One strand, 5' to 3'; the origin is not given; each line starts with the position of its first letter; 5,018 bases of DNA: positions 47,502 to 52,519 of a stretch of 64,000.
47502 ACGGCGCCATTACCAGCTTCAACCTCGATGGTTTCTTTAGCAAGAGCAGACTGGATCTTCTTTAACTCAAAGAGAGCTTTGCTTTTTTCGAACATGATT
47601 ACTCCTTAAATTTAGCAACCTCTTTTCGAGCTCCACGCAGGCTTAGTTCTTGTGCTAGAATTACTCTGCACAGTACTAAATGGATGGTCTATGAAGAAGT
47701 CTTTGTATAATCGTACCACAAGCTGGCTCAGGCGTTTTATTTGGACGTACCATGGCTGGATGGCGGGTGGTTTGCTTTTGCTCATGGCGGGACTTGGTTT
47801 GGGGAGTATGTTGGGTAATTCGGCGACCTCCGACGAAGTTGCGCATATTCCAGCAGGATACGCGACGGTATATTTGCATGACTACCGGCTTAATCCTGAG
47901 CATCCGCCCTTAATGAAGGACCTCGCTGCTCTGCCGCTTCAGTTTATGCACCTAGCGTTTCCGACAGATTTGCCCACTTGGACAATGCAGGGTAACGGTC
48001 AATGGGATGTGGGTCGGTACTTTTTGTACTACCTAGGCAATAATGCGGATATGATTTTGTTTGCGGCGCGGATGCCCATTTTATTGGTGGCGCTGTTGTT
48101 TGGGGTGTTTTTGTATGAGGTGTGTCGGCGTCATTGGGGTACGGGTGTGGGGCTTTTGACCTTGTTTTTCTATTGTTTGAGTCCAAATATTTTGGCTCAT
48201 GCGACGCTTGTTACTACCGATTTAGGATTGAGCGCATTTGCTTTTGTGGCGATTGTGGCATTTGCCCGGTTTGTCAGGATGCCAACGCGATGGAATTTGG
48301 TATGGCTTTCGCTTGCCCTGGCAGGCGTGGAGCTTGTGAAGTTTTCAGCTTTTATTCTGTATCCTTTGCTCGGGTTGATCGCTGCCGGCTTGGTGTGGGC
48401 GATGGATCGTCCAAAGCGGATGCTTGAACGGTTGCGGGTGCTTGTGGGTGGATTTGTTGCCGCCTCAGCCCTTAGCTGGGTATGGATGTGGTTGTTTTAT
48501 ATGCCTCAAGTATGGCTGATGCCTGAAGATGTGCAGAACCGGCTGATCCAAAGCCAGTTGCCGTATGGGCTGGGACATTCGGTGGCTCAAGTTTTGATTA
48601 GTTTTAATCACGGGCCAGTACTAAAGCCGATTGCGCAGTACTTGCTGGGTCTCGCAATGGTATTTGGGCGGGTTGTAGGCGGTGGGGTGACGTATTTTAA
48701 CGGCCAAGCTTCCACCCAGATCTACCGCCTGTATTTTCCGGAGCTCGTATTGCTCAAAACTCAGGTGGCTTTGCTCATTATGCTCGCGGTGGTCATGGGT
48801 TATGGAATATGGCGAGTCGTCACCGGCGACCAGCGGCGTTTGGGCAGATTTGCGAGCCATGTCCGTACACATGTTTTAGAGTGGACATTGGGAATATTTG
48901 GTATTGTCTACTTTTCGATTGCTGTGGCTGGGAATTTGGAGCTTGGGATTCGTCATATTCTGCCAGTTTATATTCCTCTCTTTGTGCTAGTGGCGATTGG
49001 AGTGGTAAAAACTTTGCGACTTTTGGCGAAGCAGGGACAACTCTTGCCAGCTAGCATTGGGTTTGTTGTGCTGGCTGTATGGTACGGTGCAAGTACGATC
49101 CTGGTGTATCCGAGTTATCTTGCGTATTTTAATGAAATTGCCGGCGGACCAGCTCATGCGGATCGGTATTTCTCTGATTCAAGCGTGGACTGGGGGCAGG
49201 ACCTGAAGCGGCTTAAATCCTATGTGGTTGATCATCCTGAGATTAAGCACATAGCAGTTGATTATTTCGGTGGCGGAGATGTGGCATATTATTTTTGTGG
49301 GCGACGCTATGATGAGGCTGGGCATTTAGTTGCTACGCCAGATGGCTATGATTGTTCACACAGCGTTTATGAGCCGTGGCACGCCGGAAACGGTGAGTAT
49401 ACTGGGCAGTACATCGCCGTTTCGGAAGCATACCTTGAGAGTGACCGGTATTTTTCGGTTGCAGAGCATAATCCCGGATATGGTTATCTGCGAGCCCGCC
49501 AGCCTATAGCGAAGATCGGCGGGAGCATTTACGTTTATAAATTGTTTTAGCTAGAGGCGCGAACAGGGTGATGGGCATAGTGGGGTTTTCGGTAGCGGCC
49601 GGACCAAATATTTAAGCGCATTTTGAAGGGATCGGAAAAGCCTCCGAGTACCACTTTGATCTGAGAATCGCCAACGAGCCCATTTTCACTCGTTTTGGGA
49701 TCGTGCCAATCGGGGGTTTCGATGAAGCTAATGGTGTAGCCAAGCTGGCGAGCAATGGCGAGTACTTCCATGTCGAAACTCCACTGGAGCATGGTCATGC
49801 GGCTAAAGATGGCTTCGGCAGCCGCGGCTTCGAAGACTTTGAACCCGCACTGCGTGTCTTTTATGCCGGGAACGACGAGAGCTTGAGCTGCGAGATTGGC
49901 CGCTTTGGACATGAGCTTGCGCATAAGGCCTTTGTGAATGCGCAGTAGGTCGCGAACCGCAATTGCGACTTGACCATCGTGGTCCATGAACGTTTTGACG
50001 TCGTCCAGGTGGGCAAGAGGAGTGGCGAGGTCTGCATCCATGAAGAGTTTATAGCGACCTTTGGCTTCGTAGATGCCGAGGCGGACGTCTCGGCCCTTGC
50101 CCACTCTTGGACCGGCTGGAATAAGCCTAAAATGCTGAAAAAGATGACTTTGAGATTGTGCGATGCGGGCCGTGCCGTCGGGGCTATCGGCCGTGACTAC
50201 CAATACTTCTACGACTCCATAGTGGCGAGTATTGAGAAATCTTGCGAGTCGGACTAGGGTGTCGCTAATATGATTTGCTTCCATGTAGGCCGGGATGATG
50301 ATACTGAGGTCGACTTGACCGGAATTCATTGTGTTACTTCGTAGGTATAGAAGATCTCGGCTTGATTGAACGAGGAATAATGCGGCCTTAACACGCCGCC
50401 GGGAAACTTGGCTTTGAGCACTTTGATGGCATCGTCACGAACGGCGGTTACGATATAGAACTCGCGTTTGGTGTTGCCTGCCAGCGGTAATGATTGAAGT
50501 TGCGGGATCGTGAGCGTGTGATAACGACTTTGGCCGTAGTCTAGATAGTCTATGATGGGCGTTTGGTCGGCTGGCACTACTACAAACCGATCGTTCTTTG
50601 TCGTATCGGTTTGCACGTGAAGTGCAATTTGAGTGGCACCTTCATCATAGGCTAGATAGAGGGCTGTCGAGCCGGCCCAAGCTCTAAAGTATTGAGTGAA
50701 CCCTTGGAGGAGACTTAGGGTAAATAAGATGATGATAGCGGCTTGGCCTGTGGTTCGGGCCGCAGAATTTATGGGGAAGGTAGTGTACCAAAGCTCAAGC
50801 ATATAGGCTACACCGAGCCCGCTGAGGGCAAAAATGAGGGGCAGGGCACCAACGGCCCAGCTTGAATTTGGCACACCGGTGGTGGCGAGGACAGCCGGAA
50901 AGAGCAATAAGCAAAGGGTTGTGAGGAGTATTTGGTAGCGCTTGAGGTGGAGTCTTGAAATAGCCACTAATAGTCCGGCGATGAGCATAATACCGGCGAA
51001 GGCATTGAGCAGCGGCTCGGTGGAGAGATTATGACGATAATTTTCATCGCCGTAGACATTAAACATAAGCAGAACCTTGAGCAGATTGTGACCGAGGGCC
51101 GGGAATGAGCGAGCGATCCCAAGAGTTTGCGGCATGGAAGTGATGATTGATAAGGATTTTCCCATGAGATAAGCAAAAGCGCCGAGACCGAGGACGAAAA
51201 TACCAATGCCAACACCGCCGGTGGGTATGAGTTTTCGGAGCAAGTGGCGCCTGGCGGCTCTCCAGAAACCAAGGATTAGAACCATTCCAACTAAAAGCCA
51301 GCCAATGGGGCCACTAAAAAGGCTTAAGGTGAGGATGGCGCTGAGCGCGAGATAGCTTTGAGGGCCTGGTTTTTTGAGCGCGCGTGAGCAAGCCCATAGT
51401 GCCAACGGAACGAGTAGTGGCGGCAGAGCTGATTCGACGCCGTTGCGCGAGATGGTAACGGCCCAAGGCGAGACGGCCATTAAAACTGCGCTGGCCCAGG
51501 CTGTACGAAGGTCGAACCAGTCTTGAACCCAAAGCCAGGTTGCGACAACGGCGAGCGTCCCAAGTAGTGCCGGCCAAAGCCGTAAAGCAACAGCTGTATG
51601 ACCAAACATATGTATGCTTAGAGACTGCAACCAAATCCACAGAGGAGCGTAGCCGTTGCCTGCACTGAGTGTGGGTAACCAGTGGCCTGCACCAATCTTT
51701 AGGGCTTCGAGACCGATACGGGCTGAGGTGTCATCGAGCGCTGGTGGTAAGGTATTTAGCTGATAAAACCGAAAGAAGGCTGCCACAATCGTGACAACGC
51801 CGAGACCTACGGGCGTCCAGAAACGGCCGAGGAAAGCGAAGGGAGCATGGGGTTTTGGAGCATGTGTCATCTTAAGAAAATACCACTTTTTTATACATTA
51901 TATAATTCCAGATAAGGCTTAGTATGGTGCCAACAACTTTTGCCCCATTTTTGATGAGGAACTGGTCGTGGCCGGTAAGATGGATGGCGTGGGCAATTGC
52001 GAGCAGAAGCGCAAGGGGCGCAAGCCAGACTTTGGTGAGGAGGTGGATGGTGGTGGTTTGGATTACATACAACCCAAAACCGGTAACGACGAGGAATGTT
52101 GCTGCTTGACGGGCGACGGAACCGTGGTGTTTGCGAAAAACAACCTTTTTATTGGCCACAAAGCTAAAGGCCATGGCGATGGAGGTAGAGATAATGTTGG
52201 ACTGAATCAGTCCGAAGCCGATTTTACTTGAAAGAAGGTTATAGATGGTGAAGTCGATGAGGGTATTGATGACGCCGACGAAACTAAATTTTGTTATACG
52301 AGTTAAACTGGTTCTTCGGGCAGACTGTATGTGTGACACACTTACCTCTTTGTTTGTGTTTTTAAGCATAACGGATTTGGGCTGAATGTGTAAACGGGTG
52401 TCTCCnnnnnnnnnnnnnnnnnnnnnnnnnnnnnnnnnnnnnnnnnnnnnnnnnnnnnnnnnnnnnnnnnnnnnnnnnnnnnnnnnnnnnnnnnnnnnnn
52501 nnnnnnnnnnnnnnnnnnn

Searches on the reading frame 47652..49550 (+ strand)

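Call 67: search_protein_families(library=pfam, proteins=[window:47652-49550:+], max_evalue=0.0001)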
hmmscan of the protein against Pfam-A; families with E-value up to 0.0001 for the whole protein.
window:47652-49550:+ (632 aa): 1 family
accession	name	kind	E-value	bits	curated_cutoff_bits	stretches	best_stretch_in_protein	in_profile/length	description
PF13231.12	PMT_2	-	2.8e-06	28.1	26.1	1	137-280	22-160/160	Dolichyl-phosphate-mannose-protein mannosyltransferase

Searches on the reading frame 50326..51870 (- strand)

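Call 67: search_protein_families(library=pfam, proteins=[window:50326-51870:-], max_evalue=0.0001)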
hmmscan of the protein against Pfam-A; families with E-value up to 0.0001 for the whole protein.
window:50326-51870:- (514 aa): 1 family
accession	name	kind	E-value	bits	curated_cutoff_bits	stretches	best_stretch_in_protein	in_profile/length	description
PF13231.12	PMT_2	-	8.3e-13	49.3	26.1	1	75-226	3-153/160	Dolichyl-phosphate-mannose-protein mannosyltransferase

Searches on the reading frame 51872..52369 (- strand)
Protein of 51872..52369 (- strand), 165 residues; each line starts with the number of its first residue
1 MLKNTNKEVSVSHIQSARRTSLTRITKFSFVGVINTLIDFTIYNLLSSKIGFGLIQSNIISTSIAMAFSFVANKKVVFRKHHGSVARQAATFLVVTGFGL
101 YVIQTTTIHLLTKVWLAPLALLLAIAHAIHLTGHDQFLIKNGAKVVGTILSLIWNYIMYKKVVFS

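Call 67: search_protein_families(library=pfam, proteins=[window:51872-52369:-], max_evalue=0.0001)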
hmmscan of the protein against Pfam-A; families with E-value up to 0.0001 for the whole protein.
window:51872-52369:- (165 aa): 1 family
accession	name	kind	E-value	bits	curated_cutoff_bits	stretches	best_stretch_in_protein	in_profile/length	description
PF04138.20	GtrA_DPMS_TM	-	1.9e-19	70.4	26.1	1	27-164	1-117/117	GtrA/DPMS, transmembrane domain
